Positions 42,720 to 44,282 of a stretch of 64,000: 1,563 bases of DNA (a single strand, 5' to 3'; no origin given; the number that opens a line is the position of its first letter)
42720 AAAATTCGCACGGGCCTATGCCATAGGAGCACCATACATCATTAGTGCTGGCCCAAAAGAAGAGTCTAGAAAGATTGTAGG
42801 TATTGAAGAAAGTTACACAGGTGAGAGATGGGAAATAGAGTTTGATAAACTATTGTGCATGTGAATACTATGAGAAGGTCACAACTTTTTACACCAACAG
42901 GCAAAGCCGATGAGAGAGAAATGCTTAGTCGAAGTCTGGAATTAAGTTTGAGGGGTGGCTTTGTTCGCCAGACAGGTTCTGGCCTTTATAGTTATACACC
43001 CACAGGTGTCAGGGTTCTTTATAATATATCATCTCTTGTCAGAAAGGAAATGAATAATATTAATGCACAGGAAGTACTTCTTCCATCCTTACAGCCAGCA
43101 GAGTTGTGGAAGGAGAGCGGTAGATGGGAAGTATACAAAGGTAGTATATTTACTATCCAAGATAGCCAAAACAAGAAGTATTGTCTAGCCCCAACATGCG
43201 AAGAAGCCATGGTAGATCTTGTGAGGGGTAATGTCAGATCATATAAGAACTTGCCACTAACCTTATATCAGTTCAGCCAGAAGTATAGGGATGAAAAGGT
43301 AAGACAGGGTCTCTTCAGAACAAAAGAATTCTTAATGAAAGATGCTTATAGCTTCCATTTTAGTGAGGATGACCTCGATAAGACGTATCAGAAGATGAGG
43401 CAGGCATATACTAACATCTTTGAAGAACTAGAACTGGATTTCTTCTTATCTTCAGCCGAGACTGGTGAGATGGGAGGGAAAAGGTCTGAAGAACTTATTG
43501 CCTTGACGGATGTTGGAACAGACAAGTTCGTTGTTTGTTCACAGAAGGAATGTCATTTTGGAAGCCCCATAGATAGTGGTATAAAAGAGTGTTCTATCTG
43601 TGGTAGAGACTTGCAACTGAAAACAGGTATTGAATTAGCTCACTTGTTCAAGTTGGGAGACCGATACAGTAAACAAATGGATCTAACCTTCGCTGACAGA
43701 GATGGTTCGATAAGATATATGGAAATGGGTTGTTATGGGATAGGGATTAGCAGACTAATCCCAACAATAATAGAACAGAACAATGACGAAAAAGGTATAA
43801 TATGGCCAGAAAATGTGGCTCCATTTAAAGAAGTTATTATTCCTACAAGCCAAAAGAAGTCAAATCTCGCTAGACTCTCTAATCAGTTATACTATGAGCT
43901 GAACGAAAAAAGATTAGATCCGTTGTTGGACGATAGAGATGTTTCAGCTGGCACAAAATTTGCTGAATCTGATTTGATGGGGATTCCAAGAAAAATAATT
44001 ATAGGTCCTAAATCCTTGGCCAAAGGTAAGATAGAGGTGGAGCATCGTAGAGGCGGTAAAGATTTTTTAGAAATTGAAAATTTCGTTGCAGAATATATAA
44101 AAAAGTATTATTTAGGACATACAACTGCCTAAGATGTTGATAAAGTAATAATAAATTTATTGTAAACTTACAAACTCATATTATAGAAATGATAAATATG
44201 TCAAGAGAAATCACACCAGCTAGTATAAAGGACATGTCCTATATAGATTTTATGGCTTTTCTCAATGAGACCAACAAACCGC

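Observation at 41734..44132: Tandem ProRS-like genes: a motif-2-degenerate copy directly upstream of a bacterial-type, INS-less ProRS in an archaeon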

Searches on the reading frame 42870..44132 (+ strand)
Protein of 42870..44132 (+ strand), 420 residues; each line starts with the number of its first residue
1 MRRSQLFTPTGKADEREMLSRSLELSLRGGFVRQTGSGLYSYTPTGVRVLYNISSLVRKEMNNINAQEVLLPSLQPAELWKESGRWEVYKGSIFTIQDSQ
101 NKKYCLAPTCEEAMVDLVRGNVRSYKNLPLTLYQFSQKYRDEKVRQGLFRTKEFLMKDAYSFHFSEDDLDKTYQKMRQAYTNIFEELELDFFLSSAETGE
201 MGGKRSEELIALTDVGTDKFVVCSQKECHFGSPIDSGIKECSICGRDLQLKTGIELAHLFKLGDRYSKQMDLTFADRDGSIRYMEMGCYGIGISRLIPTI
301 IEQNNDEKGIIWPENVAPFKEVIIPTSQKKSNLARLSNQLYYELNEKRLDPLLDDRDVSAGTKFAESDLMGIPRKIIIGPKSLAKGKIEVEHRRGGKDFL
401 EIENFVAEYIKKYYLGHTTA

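Call 3: search_protein_families(library=pfam, proteins=[window:42870-44132:+], max_evalue=0.01)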
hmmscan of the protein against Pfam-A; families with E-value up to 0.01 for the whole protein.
window:42870-44132:+ (420 aa): 2 families
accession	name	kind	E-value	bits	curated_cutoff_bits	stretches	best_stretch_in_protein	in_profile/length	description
PF00587.30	tRNA-synt_2b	-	2.8e-31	109.4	29.3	1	94-304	1-179/179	tRNA synthetase class II core domain (G, H, P, S and T)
PF03129.25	HGTP_anticodon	-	1.1e-13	51.6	21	1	322-407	3-89/94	Anticodon binding domain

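Call 4: search_protein_families(library=ncbifam, proteins=[window:42870-44132:+], max_evalue=0.01)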
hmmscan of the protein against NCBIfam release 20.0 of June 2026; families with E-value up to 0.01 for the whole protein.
window:42870-44132:+ (420 aa): 11 families
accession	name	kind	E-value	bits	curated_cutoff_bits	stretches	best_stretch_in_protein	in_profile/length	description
NF006625.0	PRK09194.1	equivalog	3.2e-148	495.1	558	2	1-227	1-228/559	proline--tRNA ligase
TIGR00409.1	proS_fam_II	equivalog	1.5e-141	473.1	306.7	2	1-234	1-233/568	proline--tRNA ligase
NF008979.1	PRK12325.1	exception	7.8e-128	427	550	2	1-224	1-225/437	proline--tRNA ligase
TIGR00408.1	proS_fam_I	equivalog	1.2e-43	149.7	437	2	252-399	217-366/475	proline--tRNA ligase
TIGR00418.1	thrS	equivalog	8.6e-29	100.8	383.65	1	31-406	185-558/565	threonine--tRNA ligase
NF003068.0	PRK03991.1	equivalog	2.6e-14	52.5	484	1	42-408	222-587/613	threonine--tRNA ligase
NF003211.1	PRK04173.1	equivalog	6.2e-14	51.7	312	1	310-393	356-437/454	glycine--tRNA ligase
TIGR00389.1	glyS_dimeric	equivalog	3e-11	42.6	243.3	1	292-393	438-544/565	glycine--tRNA ligase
TIGR00414.1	serS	equivalog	7.5e-11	41.7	301.65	1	35-202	161-329/418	serine--tRNA ligase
TIGR00442.1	hisS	equivalog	2.3e-09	36.8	286.75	1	37-158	4-124/406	histidine--tRNA ligase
NF002120.0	PRK00960.1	equivalog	5.1e-06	25.3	611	0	26-87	202-265/518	serine--tRNA ligase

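Call 9: search_solved_structures(query=window:42870-44132:+, max_evalue=0.001, show_alignments=2)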
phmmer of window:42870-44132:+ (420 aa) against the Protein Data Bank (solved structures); distinct sequences matched with E-value up to 0.001: 54.
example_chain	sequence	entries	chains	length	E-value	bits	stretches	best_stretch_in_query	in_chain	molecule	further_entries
5znj_A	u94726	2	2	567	1.3e-99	337.2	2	1-228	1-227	Proline--tRNA ligase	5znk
5ucm_A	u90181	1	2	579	6.9e-98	331.6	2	1-224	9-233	Proline--tRNA ligase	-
8w8j_A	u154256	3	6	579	6.9e-98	331.6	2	1-224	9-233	Proline--tRNA ligase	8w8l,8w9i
2j3l_A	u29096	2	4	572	2.1e-95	323.4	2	1-232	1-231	PROLYL-TRNA SYNTHETASE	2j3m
2i4l_A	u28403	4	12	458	3e-83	283.3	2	1-218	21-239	Proline-tRNA ligase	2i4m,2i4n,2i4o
1nj8_A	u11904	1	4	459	3.4e-28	102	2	254-411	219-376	Proline-tRNA Synthetase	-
1nj1_A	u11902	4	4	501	3.8e-28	101.9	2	254-398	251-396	Proline-tRNA Synthetase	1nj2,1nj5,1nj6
1h4q_A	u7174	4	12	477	1.3e-23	87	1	260-402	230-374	PROLYL-TRNA SYNTHETASE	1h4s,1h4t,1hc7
6l2p_A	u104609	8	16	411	3.1e-20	75.8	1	35-402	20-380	Threonine--tRNA ligase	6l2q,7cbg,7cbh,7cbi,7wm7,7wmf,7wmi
8h99_A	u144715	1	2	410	3.2e-20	75.8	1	35-402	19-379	Threonine--tRNA ligase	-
1evk_A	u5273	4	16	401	3.7e-20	75.6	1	35-402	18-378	THREONYL-TRNA SYNTHETASE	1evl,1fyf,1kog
8qic_A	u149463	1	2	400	3.7e-20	75.6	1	36-402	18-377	Threonine--tRNA ligase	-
4hwo_A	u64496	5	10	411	3.8e-20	75.5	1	35-402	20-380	Threonine--tRNA ligase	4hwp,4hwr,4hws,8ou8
4p3o_A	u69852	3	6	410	3.9e-20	75.5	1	35-402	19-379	Threonine--tRNA ligase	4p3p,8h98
8wij_B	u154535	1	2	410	4.2e-20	75.4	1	35-180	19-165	Threonine--tRNA ligase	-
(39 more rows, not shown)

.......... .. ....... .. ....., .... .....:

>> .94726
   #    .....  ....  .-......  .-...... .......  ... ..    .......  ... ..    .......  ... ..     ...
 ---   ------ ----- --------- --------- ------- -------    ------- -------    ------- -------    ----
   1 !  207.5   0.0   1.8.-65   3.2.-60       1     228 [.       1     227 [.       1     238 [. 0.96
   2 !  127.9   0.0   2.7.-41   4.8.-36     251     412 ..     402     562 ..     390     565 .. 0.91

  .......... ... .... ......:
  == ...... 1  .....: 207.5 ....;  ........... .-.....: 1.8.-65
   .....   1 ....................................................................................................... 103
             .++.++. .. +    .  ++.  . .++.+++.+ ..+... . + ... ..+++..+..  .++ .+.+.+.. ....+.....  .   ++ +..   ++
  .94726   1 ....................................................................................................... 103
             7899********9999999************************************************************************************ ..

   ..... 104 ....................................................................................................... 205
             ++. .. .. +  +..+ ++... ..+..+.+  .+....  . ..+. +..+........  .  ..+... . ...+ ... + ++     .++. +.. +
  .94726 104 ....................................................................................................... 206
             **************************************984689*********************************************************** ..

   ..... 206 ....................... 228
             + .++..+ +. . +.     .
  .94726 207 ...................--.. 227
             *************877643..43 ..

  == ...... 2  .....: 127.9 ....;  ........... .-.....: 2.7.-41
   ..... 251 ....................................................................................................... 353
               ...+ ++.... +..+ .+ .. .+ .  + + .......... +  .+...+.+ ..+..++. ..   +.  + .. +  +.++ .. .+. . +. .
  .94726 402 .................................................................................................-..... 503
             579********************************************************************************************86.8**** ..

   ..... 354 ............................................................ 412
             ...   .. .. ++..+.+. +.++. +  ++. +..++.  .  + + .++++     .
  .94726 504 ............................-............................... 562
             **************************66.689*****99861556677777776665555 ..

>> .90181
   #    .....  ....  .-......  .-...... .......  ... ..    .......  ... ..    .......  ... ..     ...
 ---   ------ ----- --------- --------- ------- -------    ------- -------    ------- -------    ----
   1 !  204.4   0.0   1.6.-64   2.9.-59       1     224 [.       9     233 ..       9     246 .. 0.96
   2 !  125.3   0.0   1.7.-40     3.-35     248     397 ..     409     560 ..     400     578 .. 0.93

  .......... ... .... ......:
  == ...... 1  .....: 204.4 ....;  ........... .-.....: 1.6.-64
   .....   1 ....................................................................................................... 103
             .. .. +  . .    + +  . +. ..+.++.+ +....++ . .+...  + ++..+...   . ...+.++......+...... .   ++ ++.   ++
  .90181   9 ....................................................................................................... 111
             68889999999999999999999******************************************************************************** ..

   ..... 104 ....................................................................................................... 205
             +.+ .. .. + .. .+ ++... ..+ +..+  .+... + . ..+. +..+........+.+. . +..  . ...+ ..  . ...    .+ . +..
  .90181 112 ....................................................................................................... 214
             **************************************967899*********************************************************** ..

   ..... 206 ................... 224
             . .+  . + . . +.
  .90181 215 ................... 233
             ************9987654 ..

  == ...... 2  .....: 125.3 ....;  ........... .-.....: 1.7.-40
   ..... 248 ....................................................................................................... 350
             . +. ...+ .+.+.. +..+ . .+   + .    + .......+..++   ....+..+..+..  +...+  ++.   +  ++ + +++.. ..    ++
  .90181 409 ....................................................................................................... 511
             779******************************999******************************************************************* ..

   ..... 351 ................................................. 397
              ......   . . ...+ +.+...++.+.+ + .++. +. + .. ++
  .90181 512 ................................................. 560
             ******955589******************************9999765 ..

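Call 12: list_cluster_members(proteins=[P0001, P0002, window:42870-44132:+, window:39465-40589:+, window:40644-41684:+, window:44189-45013:+])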
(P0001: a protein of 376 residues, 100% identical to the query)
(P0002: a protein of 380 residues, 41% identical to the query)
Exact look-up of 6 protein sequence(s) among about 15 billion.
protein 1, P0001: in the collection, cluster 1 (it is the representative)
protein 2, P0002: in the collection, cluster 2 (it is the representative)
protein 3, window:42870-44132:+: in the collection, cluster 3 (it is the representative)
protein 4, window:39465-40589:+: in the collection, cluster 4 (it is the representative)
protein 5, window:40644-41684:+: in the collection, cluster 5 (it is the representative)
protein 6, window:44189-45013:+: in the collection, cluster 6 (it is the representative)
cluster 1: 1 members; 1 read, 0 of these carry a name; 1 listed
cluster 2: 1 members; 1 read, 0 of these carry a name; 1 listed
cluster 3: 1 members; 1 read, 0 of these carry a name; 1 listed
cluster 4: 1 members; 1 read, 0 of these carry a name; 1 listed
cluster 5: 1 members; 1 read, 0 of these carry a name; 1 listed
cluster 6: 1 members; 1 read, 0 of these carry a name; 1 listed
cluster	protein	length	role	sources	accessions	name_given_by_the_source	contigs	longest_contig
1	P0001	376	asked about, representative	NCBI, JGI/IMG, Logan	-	-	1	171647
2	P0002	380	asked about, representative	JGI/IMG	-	-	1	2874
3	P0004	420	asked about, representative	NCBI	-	-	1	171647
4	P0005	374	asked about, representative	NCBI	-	-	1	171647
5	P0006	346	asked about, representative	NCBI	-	-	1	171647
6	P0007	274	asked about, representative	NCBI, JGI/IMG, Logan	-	-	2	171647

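Call 16: find_homologous_proteins(query=window:42870-44132:+, max_evalue=1e-20)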
Query window:42870-44132:+ (420 aa): 8000 proteins with E <= 1e-20 among 8000 candidates; the best 120 are listed.
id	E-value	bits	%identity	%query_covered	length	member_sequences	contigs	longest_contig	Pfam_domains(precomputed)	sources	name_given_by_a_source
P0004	5.3e-282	953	100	100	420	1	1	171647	PF03129.26,PF00587.31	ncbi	-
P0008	2.5e-159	549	56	99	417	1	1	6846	PF03129.26,PF00587.31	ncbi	-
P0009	7.7e-158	544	59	98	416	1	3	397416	PF03129.26,PF00587.31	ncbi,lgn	-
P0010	2.5e-157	542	55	99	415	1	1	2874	PF03129.26,PF00587.31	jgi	-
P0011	3.9e-154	532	56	100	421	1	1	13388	PF03129.26,PF00587.31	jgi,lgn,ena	-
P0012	3.8e-134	466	53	98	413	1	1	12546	PF03129.26,PF00587.31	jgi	-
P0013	6.7e-120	419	47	95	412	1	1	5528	PF03129.26,PF00587.31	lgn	-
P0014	8.2e-110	386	43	56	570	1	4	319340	PF03129.26,PF00587.31,PF04073.21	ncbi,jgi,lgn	-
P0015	1.2e-109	385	48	56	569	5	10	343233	PF03129.26,PF00587.31,PF04073.21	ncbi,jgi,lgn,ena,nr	ncbi:MAG: proline--tRNA ligase [Nitrospinae bacterium CG11_big_fil_rev_8_21_14_0_20_45_15]|nr:MAG: p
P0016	3.0e-109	384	48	94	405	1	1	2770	PF03129.26,PF00587.31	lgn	-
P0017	1.5e-108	382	46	97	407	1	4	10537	PF03129.26,PF00587.31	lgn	-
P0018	5.1e-108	380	44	99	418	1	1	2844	PF03129.26,PF00587.31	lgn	-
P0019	2.3e-107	378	44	56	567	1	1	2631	PF03129.26,PF00587.31,PF04073.21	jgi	jgi:prolyl-tRNA synthetase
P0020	3.6e-107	377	44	56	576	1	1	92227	PF03129.26,PF00587.31,PF04073.21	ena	-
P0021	3.7e-107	377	45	58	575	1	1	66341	PF03129.26,PF00587.31,PF04073.21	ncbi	-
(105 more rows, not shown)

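Call 17: find_encoding_contigs(protein=P0009, flank=10000, max_places=3)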
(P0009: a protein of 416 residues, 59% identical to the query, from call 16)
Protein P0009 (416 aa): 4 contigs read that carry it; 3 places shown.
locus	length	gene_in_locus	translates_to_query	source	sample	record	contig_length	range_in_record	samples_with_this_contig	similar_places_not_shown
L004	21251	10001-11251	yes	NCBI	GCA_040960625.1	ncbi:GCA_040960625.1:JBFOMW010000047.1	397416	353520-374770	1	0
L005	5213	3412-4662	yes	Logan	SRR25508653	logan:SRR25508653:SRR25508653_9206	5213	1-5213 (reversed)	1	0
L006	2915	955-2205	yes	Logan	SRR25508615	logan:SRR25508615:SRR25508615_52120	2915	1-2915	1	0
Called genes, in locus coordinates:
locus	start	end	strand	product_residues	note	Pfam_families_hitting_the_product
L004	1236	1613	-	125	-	-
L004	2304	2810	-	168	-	-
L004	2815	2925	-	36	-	-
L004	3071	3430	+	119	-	-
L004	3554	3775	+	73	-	-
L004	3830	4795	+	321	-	PF00890:FAD_binding_2 (faint), PF01134:GIDA (faint), PF01266:DAO (faint), PF01946:Thi4 (faint), PF07992:Pyr_redox_2, PF12831:FAD_oxidored (weak), PF13738:Pyr_redox_3, PF00070:Pyr_redox, +2 more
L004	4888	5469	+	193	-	-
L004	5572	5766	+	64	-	PF12838:Fer4_7 (faint), PF12797:Fer4_2 (weak), PF00037:Fer4 (weak), PF12837:Fer4_6 (weak), PF13237:Fer4_10 (weak), PF13459:Fer4_15, PF13370:Fer4_13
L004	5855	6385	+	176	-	PF00210:Ferritin (weak), PF02915:Rubrerythrin, PF23458:DUF7130 (faint), PF21349:RUBY_RBDX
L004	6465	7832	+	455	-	PF02629:CoA_binding, PF13380:CoA_binding_2, PF13607:Succ_CoA_lig, PF19045:Ligase_CoA_2 (weak)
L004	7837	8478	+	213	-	PF23023:Anti-Pycsar_Apyc1 (weak), PF00753:Lactamase_B, PF19583:ODP (weak), PF12706:Lactamase_B_2 (weak)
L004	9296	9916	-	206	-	PF00857:Isochorismatase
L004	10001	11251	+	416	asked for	PF00587:tRNA-synt_2b, PF03129:HGTP_anticodon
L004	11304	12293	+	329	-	PF02016:Peptidase_S66, PF17676:Peptidase_S66C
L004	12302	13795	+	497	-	PF00474:SSF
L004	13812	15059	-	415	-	PF00587:tRNA-synt_2b, PF03129:HGTP_anticodon, PF09180:ProRS-C_1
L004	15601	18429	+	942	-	PF00005:ABC_tran (faint), PF02463:SMC_N (faint), PF13191:AAA_16 (faint), PF13304:AAA_21 (faint), PF13476:AAA_23 (faint), PF13481:AAA_25 (faint), PF17760:UvrA_inter, PF17755:UvrA_DNA-bind, +2 more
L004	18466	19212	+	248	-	PF08774:VRR_NUC (weak)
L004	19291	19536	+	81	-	-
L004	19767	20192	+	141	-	PF02661:Fic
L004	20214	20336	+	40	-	-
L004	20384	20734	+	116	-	-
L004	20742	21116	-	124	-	PF00903:Glyoxalase, PF18029:Glyoxalase_6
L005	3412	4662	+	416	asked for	PF00587:tRNA-synt_2b, PF03129:HGTP_anticodon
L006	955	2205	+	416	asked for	PF00587:tRNA-synt_2b, PF03129:HGTP_anticodon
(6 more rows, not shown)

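Call 18: find_encoding_contigs(protein=P0008, flank=10000, max_places=3)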
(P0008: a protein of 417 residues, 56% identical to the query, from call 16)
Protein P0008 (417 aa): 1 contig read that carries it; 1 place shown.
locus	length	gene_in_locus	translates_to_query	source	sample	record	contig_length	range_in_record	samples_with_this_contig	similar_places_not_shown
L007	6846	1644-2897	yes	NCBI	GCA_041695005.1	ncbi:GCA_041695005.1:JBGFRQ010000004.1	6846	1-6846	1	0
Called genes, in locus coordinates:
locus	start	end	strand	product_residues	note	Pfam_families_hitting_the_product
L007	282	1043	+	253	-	PF01209:Ubie_methyltran, PF03141:Methyltransf_29, PF13489:Methyltransf_23, PF06325:PrmA (weak), PF13847:Methyltransf_31, PF08241:Methyltransf_11, PF08242:Methyltransf_12, PF13649:Methyltransf_25, +1 more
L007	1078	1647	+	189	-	PF03129:HGTP_anticodon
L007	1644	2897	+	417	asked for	PF00587:tRNA-synt_2b, PF03129:HGTP_anticodon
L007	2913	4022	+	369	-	PF00152:tRNA-synt_2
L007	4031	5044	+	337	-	PF02016:Peptidase_S66, PF17676:Peptidase_S66C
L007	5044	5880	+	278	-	PF01209:Ubie_methyltran, PF05175:MTS (weak), PF13489:Methyltransf_23, PF13649:Methyltransf_25, PF13847:Methyltransf_31, PF08241:Methyltransf_11, PF08242:Methyltransf_12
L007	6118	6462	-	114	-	PF04480:DUF559 (faint), PF18741:MTES_1575 (weak)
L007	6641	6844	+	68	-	?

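Call 19: find_encoding_contigs(protein=P0011, flank=10000, max_places=3)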
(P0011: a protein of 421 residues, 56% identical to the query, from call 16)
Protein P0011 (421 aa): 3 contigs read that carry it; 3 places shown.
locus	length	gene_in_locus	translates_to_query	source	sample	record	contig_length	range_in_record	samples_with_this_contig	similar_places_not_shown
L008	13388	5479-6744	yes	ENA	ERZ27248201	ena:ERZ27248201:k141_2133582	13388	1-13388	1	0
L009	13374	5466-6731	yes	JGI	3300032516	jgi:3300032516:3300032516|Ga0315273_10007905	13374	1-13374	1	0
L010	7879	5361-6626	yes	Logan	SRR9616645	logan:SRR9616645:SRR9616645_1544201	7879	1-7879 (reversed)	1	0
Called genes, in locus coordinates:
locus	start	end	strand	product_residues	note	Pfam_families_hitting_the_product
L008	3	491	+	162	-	?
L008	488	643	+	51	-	-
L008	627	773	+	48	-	-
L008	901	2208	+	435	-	PF04055:Radical_SAM, PF13353:Fer4_12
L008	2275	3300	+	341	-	PF02016:Peptidase_S66, PF17676:Peptidase_S66C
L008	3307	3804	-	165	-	-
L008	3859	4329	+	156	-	PF01230:HIT (weak)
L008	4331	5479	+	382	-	PF00587:tRNA-synt_2b, PF03129:HGTP_anticodon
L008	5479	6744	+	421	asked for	PF00587:tRNA-synt_2b, PF03129:HGTP_anticodon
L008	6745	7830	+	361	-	PF04055:Radical_SAM, PF13353:Fer4_12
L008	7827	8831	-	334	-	PF13404:HTH_AsnC-type, PF13412:HTH_24, PF01037:AsnC_trans_reg (faint)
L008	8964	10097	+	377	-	PF00152:tRNA-synt_2, PF01409:tRNA-synt_2d (weak)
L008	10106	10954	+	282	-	PF01209:Ubie_methyltran, PF00891:Methyltransf_2 (weak), PF13489:Methyltransf_23, PF13847:Methyltransf_31, PF08241:Methyltransf_11, PF08242:Methyltransf_12, PF13649:Methyltransf_25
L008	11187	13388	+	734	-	?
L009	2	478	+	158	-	?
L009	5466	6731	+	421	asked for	PF00587:tRNA-synt_2b, PF03129:HGTP_anticodon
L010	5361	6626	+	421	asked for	PF00587:tRNA-synt_2b, PF03129:HGTP_anticodon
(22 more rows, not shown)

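Call 20: find_encoding_contigs(protein=P0012, flank=10000, max_places=3)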
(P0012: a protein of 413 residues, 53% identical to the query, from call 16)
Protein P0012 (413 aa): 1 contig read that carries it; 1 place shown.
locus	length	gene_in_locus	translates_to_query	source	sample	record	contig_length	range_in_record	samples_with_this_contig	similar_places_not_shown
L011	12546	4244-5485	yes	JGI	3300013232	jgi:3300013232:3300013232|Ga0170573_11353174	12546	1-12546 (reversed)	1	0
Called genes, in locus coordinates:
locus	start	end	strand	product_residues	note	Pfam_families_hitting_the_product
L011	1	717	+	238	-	?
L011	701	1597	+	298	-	PF01794:Ferric_reduct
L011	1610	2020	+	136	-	-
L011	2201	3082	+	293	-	PF08443:RimK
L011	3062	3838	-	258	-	PF00795:CN_hydrolase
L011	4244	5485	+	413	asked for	PF00587:tRNA-synt_2b, PF03129:HGTP_anticodon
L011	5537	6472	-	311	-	PF00890:FAD_binding_2 (faint), PF01134:GIDA (faint), PF03486:HI0933_like (faint), PF07992:Pyr_redox_2, PF12831:FAD_oxidored (faint), PF13738:Pyr_redox_3, PF00070:Pyr_redox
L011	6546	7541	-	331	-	PF00480:ROK, PF02685:Glucokinase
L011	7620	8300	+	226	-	-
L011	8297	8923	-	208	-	-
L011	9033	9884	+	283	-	-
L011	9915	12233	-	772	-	PF01935:DUF87, PF05872:HerA_C (faint)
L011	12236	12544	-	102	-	?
